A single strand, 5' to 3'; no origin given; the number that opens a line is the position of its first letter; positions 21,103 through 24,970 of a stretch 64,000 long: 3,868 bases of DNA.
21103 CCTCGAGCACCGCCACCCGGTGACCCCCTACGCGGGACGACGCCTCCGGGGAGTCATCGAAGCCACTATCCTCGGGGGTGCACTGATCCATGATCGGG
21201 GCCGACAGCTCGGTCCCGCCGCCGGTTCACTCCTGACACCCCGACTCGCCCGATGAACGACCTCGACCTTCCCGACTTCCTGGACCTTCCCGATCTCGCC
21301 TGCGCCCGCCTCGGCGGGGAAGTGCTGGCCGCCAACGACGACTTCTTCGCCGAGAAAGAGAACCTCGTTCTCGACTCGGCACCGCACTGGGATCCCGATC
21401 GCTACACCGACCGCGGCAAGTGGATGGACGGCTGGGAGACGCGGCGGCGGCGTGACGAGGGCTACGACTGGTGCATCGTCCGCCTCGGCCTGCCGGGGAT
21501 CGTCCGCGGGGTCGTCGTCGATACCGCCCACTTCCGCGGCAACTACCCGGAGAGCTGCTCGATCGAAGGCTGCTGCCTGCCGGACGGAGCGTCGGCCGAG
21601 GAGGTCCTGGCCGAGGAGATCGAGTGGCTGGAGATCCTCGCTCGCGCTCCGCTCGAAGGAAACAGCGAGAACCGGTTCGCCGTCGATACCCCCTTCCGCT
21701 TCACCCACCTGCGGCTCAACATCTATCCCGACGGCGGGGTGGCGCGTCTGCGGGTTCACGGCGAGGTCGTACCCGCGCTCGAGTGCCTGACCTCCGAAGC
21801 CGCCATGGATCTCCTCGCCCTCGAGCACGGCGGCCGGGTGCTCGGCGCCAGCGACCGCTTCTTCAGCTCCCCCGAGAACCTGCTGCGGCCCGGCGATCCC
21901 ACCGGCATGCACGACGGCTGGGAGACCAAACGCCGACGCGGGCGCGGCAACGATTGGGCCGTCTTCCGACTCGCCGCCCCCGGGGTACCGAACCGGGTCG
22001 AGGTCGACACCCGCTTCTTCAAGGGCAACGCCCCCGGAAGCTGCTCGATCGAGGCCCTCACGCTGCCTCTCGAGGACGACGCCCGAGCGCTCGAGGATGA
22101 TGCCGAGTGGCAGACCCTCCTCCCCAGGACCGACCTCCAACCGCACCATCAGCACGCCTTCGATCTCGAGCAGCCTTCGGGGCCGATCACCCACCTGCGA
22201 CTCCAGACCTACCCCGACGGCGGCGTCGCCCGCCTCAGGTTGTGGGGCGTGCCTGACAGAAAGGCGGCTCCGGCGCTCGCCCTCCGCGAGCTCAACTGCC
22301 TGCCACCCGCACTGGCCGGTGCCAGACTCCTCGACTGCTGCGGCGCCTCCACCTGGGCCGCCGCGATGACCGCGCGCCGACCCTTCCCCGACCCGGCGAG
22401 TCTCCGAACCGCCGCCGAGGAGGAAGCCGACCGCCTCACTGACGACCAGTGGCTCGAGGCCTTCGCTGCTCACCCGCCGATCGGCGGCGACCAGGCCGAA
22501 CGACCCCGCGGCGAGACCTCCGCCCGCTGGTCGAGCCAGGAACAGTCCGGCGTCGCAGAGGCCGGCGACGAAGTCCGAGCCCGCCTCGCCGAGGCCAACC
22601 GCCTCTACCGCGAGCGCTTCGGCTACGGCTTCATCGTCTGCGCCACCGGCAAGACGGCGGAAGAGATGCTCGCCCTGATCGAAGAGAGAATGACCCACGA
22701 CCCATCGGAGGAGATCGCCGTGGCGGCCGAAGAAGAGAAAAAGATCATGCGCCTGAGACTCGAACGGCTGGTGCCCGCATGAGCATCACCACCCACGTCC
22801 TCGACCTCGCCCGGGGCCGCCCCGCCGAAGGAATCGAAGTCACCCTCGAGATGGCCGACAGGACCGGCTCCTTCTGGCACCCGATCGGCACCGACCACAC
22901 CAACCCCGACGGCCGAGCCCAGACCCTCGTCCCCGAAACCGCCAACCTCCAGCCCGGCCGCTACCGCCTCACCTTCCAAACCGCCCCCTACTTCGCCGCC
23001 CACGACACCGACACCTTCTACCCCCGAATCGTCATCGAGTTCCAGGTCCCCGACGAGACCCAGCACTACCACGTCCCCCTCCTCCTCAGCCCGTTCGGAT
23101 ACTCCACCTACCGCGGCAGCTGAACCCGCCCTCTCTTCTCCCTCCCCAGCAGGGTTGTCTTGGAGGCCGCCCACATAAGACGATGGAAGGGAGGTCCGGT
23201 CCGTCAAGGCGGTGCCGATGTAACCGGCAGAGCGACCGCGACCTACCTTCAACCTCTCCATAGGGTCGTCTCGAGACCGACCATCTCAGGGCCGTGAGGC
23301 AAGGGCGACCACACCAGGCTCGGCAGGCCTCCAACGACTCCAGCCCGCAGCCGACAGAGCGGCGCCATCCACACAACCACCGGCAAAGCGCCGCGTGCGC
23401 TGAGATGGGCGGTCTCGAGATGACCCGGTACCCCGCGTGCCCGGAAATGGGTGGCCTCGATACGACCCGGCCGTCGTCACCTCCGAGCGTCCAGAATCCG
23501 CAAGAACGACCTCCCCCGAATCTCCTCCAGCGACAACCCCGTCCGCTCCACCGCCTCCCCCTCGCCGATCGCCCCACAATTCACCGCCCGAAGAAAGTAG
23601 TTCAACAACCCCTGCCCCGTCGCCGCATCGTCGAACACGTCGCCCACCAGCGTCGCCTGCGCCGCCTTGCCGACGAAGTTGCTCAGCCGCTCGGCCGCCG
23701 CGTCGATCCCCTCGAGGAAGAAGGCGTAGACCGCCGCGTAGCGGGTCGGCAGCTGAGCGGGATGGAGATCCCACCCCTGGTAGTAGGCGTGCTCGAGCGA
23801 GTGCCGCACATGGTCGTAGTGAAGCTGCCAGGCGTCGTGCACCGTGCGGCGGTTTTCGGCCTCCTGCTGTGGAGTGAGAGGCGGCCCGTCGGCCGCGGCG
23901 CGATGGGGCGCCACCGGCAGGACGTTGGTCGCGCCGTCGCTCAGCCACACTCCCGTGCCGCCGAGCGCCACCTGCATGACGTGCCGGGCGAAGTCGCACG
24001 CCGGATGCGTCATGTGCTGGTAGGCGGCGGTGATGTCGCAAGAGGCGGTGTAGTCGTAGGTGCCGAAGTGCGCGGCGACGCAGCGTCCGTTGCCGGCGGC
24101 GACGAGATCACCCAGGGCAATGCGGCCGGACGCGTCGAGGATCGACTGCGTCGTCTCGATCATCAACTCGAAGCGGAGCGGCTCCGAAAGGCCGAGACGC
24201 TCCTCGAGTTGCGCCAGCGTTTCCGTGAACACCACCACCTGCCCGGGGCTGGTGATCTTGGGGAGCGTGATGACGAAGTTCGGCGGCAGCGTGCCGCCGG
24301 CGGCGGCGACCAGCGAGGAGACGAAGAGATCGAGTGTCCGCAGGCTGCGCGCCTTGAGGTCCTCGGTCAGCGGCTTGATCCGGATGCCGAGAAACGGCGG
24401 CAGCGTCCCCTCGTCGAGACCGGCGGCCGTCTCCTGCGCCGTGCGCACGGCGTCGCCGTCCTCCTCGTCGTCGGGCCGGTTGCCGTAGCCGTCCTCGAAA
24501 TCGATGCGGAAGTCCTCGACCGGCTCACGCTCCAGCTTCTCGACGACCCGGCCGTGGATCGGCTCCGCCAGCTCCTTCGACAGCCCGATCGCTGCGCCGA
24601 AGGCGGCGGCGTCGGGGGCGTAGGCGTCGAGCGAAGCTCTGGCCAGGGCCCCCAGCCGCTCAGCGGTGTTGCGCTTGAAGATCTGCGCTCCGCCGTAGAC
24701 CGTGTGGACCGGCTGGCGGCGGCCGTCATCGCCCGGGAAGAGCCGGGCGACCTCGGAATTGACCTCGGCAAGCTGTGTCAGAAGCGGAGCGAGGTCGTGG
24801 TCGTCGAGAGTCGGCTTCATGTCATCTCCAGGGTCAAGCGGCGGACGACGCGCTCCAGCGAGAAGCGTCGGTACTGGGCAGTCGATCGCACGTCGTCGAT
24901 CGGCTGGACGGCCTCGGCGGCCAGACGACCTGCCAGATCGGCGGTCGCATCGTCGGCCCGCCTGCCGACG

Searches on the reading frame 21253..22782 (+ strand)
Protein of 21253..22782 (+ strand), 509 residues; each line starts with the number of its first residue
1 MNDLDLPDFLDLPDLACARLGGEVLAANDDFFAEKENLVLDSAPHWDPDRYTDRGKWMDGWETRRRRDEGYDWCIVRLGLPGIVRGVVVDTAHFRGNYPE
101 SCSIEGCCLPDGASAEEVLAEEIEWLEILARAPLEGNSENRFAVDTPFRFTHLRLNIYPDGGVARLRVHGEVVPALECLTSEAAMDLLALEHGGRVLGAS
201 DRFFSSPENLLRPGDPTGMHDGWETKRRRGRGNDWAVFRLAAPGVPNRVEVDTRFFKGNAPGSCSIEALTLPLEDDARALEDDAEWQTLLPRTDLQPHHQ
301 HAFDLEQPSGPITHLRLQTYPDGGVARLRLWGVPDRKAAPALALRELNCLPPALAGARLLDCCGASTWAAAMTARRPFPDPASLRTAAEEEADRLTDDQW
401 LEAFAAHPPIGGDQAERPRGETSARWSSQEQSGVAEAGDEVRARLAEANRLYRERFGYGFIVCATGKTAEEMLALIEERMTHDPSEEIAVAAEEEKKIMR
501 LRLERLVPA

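Call 30: search_protein_families(library=pfam, proteins=[window:21253-22782:+], max_evalue=0.001)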
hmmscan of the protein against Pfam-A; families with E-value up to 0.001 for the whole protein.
window:21253-22782:+ (509 aa): 2 families
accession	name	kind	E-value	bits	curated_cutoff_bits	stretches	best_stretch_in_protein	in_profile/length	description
PF03561.21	Allantoicase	-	5.5e-104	345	27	2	21-172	1-154/155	Allantoicase repeat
PF09349.15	OHCU_decarbox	-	4.4e-42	144.7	24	1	350-504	3-155/155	OHCU decarboxylase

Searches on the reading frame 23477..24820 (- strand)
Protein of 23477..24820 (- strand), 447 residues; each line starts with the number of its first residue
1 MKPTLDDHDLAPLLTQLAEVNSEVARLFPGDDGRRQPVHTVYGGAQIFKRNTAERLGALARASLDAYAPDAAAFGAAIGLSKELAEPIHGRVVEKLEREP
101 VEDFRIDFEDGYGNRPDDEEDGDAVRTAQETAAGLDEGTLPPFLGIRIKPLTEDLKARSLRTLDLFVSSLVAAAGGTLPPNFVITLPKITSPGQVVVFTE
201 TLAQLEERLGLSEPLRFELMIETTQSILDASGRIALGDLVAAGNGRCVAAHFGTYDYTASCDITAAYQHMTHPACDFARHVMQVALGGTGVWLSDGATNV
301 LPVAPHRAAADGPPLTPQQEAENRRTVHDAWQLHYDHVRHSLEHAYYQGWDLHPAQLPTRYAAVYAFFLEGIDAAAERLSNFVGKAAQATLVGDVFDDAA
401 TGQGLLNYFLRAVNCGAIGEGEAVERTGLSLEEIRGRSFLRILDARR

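Call 30: search_protein_families(library=pfam, proteins=[window:23477-24820:-], max_evalue=0.001)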
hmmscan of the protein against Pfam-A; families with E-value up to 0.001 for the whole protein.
window:23477-24820:- (447 aa): 1 family
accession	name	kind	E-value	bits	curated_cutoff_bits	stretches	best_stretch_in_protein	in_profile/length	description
PF22484.2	DUF6986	-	3.3e-188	626.1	27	1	17-442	1-408/408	Domain of unknown function (DUF6986)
